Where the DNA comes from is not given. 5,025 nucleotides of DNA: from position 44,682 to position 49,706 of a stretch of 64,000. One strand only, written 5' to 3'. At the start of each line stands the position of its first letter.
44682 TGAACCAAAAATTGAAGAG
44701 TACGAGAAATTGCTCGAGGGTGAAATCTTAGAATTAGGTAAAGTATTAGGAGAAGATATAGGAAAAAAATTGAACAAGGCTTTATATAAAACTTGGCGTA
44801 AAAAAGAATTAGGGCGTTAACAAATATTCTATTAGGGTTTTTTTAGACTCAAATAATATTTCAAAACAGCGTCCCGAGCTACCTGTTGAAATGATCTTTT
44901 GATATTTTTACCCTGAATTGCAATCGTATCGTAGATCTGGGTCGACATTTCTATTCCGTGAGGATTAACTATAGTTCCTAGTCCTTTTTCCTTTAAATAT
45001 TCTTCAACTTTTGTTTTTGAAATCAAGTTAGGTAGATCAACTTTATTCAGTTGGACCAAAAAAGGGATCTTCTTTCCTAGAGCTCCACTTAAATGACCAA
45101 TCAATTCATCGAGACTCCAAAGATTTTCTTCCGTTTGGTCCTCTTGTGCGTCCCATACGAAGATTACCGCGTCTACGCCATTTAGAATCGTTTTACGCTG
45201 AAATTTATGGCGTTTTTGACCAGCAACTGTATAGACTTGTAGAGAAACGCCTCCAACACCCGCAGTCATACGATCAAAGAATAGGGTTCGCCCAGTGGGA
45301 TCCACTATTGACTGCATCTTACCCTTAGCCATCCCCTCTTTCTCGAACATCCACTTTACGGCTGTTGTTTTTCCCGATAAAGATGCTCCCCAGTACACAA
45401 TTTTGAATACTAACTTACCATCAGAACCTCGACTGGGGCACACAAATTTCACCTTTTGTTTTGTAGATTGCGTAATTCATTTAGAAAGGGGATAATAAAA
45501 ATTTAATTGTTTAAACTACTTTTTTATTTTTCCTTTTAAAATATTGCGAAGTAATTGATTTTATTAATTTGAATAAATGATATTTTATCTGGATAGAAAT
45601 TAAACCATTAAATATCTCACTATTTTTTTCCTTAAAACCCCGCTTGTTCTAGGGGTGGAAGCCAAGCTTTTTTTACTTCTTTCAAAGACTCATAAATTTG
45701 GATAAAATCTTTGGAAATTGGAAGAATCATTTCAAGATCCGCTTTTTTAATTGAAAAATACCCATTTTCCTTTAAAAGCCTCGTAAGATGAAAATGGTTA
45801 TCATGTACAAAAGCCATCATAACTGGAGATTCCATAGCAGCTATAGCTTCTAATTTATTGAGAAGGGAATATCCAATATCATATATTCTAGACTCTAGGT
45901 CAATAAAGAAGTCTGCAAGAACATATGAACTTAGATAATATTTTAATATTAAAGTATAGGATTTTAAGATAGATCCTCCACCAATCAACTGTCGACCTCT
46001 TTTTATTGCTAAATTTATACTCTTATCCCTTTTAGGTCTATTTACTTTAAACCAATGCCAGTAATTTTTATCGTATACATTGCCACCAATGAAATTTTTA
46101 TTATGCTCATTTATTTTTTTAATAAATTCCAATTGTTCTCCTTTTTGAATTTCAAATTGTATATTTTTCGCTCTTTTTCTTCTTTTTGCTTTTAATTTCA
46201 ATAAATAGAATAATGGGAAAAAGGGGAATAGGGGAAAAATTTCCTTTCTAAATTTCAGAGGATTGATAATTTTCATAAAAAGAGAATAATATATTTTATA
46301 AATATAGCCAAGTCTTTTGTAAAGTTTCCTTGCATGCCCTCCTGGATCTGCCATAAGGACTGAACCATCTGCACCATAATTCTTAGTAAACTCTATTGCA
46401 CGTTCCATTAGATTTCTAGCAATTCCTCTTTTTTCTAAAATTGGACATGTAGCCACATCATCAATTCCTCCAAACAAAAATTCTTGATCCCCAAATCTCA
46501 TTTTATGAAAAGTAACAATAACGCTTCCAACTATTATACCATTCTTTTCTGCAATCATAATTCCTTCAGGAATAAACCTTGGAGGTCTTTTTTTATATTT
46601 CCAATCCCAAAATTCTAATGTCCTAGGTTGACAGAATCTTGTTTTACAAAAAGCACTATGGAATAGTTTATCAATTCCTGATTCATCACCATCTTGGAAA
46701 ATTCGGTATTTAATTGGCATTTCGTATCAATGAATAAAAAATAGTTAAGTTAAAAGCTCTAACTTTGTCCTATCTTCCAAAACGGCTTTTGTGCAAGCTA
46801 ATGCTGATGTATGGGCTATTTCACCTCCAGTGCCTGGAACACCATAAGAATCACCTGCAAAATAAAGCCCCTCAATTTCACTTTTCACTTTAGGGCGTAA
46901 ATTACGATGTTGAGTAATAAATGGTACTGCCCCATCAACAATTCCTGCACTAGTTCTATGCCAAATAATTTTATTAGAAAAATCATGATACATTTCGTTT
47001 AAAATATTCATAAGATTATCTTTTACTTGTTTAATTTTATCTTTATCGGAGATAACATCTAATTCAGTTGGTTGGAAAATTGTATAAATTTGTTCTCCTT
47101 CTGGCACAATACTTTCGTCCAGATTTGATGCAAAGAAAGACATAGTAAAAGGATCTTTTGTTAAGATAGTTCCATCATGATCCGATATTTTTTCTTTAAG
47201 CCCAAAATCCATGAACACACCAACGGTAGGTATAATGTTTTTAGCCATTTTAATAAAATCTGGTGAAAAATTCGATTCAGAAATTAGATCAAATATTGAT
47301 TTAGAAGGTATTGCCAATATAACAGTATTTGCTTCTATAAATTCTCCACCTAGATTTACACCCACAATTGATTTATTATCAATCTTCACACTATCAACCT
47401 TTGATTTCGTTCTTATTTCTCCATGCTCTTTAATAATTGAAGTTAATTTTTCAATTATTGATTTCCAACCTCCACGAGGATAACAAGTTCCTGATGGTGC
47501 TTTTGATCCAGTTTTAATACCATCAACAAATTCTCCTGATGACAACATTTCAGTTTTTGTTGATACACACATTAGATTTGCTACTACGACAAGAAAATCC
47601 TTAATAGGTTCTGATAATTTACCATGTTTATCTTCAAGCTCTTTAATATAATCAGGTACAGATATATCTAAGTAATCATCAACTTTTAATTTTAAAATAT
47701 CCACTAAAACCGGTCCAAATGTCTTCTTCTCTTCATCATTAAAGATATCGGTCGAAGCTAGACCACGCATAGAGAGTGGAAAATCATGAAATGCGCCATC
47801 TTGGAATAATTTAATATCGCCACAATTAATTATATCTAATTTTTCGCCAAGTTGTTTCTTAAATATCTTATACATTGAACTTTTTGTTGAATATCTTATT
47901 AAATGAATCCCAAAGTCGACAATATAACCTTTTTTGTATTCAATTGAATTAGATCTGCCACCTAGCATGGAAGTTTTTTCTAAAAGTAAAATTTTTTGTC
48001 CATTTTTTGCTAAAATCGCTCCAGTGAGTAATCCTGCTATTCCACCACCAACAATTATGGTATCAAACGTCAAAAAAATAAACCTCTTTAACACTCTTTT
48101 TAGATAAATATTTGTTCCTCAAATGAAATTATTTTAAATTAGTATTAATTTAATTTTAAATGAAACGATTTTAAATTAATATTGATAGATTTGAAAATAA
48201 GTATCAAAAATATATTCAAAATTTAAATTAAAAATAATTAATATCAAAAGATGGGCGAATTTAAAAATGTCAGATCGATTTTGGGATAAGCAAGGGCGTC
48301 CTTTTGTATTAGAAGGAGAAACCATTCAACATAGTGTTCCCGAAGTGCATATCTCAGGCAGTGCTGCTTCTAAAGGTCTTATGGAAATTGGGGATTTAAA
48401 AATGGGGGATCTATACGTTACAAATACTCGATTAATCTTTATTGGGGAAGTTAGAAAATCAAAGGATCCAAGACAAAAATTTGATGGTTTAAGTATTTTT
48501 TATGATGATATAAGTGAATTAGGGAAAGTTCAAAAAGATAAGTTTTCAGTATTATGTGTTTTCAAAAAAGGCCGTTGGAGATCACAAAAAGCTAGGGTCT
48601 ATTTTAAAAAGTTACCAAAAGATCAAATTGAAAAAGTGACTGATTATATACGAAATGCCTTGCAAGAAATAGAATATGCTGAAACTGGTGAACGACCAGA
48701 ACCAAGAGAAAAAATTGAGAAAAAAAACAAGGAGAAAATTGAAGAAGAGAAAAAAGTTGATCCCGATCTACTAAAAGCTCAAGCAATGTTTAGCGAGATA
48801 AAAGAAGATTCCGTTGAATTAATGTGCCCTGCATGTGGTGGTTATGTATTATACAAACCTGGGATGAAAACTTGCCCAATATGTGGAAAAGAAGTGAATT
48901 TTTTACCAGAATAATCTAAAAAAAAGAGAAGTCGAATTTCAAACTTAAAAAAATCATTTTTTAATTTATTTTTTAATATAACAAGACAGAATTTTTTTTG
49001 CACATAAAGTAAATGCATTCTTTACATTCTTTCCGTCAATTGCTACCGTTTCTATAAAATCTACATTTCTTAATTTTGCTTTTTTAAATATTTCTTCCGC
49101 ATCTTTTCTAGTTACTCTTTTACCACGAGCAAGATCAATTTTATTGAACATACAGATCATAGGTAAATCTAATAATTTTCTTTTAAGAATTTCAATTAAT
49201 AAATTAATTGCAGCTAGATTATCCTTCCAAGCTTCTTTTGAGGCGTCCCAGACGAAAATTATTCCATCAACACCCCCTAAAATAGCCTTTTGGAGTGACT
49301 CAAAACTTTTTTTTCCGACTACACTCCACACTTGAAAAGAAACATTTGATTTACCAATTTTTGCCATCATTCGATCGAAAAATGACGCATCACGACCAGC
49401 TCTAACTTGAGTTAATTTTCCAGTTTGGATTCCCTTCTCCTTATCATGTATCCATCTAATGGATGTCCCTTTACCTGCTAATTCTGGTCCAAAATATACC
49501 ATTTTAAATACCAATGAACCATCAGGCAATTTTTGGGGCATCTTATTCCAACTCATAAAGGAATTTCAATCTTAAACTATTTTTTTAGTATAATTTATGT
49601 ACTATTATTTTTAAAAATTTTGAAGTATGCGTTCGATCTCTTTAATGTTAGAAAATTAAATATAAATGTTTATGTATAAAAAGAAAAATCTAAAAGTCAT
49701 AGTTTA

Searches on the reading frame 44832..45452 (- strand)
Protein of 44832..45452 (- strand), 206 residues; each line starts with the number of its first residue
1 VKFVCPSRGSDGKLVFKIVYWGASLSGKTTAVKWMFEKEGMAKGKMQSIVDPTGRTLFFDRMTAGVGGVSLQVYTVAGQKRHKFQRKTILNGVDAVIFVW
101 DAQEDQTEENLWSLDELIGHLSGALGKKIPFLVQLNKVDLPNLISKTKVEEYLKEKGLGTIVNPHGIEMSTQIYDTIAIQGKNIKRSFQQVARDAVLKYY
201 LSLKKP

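Call 16: search_protein_families(library=pfam, proteins=[window:44832-45452:-], max_evalue=0.01)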
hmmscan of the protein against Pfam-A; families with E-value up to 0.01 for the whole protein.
window:44832-45452:- (206 aa): 6 families
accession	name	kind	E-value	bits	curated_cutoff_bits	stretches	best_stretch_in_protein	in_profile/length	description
PF00025.27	Arf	-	1.5e-12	47.8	22.3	1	16-193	15-172/174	ADP-ribosylation factor family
PF00071.28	Ras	-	7.3e-08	32.6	21.6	1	17-194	1-159/162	Ras family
PF04670.18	Gtr1_RagA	-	8.1e-08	32.4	22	1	17-176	1-158/232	Gtr1/RagA G protein conserved region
PF08477.19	Roc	-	1.6e-05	25.6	27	1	17-139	1-119/119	Ras of Complex, Roc, domain of DAPkinase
PF00503.26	G-alpha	-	0.00044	19.9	48.8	0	63-139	177-261/333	G-protein alpha subunit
PF00009.33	GTP_EFTU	-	0.00071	19.7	26.5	1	85-189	85-180/188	Elongation factor Tu GTP binding domain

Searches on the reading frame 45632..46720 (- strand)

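Call 16: search_protein_families(library=pfam, proteins=[window:45632-46720:-], max_evalue=0.01)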
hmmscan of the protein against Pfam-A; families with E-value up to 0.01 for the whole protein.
window:45632-46720:- (362 aa): 4 families
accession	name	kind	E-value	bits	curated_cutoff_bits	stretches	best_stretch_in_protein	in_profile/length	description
PF13527.13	Acetyltransf_9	-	1.9e-12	47.7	25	1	5-139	2-124/127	Acetyltransferase (GNAT) domain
PF00583.31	Acetyltransf_1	-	2.8e-10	40.9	20.7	1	50-139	31-116/116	Acetyltransferase (GNAT) family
PF13508.13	Acetyltransf_7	-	1.1e-07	32.6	27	1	54-140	5-83/84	Acetyltransferase (GNAT) domain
PF13673.13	Acetyltransf_10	-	7.3e-05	23.2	23.6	1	55-140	34-108/128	Acetyltransferase (GNAT) domain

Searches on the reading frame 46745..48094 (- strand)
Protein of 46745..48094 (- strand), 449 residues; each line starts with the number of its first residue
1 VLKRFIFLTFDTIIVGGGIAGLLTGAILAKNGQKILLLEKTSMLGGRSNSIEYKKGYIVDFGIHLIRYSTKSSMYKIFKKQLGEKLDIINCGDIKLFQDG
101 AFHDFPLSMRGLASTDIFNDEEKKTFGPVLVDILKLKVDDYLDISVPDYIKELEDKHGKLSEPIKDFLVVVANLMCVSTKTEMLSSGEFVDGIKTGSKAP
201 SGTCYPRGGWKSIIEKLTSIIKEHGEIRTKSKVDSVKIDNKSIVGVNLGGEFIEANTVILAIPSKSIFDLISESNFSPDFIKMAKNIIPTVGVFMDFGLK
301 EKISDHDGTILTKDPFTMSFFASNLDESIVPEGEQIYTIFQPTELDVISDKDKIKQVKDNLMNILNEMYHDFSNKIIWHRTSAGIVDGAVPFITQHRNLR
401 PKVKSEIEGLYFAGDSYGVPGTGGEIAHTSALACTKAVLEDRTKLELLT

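Call 16: search_protein_families(library=pfam, proteins=[window:46745-48094:-], max_evalue=0.01)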
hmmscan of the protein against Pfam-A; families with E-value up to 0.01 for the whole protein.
window:46745-48094:- (449 aa): 14 families
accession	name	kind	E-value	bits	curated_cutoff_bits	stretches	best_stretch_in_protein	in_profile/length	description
PF01593.30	Amino_oxidase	-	3.1e-23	83.2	19.8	1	19-437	1-441/443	Flavin containing amine oxidoreductase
PF13450.12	NAD_binding_8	-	4.4e-13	49.7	21.9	1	14-76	1-63/68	NAD(P)-binding Rossmann-like domain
PF03486.20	HI0933_like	-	8.2e-11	42.2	50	2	202-431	99-234/244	HI0933-like protein Rossmann domain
PF01266.30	DAO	-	1.1e-09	38.7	27.9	1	11-48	1-39/353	FAD dependent oxidoreductase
PF12831.13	FAD_oxidored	-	4.7e-06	26.6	27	1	11-47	1-37/416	FAD dependent oxidoreductase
PF00890.30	FAD_binding_2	-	3.6e-05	23.6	20.4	1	11-48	1-38/414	FAD binding domain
PF05834.18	Lycopene_cycl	-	0.00036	20.2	23.4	0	212-303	88-183/380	Lycopene cyclase protein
PF01494.25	FAD_binding_3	-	0.00037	20.3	22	1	11-42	3-34/349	FAD binding domain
PF01946.23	Thi4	-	0.00073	19.3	26.2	1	8-46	16-55/235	Thi4 family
PF07992.20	Pyr_redox_2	-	0.00076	19.4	26.1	0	10-46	1-38/291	Pyridine nucleotide-disulphide oxidoreductase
PF01134.28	GIDA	-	0.0015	18.2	22.1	0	11-47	1-38/391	Glucose inhibited division protein A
PF00996.24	GDI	-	0.0041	16.2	23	1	10-57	5-52/436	GDP dissociation inhibitor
PF13738.12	Pyr_redox_3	-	0.0061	16.3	30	0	13-42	1-31/305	Pyridine nucleotide-disulphide oxidoreductase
PF06100.17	MCRA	-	0.0083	15.5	23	0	13-79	5-74/495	MCRA family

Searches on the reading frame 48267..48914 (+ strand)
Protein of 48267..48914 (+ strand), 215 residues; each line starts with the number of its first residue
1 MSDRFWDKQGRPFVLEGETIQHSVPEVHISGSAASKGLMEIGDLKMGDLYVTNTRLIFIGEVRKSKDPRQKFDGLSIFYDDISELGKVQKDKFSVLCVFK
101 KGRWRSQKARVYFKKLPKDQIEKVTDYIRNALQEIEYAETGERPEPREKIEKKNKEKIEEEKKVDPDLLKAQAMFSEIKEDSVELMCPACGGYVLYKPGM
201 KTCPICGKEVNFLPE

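Call 16: search_protein_families(library=pfam, proteins=[window:48267-48914:+], max_evalue=0.01)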
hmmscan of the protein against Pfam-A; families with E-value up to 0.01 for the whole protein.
window:48267-48914:+ (215 aa): 2 families
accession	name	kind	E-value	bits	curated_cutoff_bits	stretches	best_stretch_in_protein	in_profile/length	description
PF13248.11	Zn_ribbon_3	-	0.00042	20.1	27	1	187-208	5-24/26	zinc-ribbon domain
PF25164.1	CoiA_N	-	0.0061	16.5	26.3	0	177-204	11-37/50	Competence protein CoiA, N-terminal domain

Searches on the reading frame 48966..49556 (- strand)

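Call 16: search_protein_families(library=pfam, proteins=[window:48966-49556:-], max_evalue=0.01)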
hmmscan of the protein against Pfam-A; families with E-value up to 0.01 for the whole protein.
window:48966-49556:- (196 aa): 5 families
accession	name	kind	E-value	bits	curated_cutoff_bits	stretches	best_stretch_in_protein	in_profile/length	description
PF00071.28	Ras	-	6.3e-15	55.6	21.6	1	63-190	39-161/162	Ras family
PF00025.27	Arf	-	9.5e-09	35.4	22.3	1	65-186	51-171/174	ADP-ribosylation factor family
PF04670.18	Gtr1_RagA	-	2.6e-06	27.5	22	1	69-161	45-137/232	Gtr1/RagA G protein conserved region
PF08477.19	Roc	-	1.8e-05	25.4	27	1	18-141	1-119/119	Ras of Complex, Roc, domain of DAPkinase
PF00009.33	GTP_EFTU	-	6.8e-05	23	26.5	1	79-185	76-182/188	Elongation factor Tu GTP binding domain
